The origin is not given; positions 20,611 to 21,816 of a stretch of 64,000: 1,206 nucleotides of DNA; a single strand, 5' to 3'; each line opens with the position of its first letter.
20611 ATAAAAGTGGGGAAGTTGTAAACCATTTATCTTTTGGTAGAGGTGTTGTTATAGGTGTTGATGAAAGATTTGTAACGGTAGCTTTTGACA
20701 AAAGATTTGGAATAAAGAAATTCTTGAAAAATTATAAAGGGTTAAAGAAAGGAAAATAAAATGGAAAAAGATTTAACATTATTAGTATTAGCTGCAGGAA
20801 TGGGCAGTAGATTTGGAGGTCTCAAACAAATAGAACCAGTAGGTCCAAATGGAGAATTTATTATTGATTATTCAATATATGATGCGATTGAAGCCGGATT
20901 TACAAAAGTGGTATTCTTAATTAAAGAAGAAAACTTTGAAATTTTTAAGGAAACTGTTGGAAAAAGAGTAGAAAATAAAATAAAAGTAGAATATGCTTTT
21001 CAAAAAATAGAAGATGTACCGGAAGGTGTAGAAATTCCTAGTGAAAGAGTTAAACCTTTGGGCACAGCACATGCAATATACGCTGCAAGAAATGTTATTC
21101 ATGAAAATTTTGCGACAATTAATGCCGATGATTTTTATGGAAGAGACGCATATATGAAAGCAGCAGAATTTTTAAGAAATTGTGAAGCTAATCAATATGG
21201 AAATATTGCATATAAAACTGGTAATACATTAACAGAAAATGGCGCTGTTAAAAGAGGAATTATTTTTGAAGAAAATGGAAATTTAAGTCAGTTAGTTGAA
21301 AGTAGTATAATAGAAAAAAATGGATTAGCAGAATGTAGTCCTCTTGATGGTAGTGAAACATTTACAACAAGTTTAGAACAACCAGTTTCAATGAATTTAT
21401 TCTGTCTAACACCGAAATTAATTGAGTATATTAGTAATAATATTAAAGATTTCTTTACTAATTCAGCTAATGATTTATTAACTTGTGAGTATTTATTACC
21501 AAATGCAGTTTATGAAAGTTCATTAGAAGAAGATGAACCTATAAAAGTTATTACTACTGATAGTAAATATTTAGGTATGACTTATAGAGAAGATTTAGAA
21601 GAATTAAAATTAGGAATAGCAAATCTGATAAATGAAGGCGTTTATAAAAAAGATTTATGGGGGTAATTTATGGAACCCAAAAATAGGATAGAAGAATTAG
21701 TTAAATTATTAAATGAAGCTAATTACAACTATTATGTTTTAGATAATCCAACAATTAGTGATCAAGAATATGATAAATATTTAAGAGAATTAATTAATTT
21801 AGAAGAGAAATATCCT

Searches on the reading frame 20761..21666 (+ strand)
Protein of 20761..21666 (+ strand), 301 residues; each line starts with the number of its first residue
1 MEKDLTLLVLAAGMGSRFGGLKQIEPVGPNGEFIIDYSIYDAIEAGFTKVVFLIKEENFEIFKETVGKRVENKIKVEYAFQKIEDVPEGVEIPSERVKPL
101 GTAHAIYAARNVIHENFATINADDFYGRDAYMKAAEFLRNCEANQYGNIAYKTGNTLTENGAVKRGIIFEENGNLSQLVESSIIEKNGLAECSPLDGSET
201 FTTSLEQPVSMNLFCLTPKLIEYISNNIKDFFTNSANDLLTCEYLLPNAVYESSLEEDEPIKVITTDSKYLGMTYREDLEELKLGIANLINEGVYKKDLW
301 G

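Call 53: find_encoding_contigs(protein=window:20761-21666:+, flank=10000, max_places=1)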
Protein window:20761-21666:+ (301 aa): 23 contigs read that carry it; 1 place shown.
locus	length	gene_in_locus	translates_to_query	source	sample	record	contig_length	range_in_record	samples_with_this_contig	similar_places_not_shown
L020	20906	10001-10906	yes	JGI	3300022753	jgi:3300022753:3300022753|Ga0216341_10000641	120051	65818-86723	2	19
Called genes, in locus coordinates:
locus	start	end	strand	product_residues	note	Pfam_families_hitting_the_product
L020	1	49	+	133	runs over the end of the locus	PF01219:DAGK_prokar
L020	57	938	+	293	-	PF00009:GTP_EFTU, PF00350:Dynamin_N (faint), PF01926:MMR_HSR1, PF02421:FeoB_N, PF02492:cobW (faint), PF03193:RsgA_GTPase (faint), PF04548:AIG1, PF07650:KH_2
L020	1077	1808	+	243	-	PF11967:RecO_N, PF02565:RecO_C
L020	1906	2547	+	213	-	PF00265:TK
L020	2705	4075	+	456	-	PF28494:GlyRS_ins_1 (faint), PF00587:tRNA-synt_2b, PF03129:HGTP_anticodon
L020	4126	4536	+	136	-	PF04472:SepF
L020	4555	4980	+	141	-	PF05103:DivIVA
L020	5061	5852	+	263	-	PF01148:CTP_transf_1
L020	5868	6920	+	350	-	PF02163:Peptidase_M50, PF00595:PDZ (weak), PF13180:PDZ_2 (weak), PF17820:PDZ_6 (weak)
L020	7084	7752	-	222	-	-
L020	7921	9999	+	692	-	PF00580:UvrD-helicase, PF01443:Viral_helicase1 (faint), PF13245:AAA_19, PF13604:AAA_30 (weak), PF13087:AAA_12 (faint), PF13361:UvrD_C, PF13538:UvrD_C_2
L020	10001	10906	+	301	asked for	PF00483:NTP_transferase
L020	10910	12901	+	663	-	PF22745:Nlig-Ia, PF01653:DNA_ligase_aden, PF03120:OB_DNA_ligase, PF03119:DNA_ligase_ZBD, PF12826:HHH_2, PF14520:HHH_5, PF00533:BRCT, PF12738:PTCB-BRCT (weak), +1 more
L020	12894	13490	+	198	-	-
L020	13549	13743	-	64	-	PF00830:Ribosomal_L28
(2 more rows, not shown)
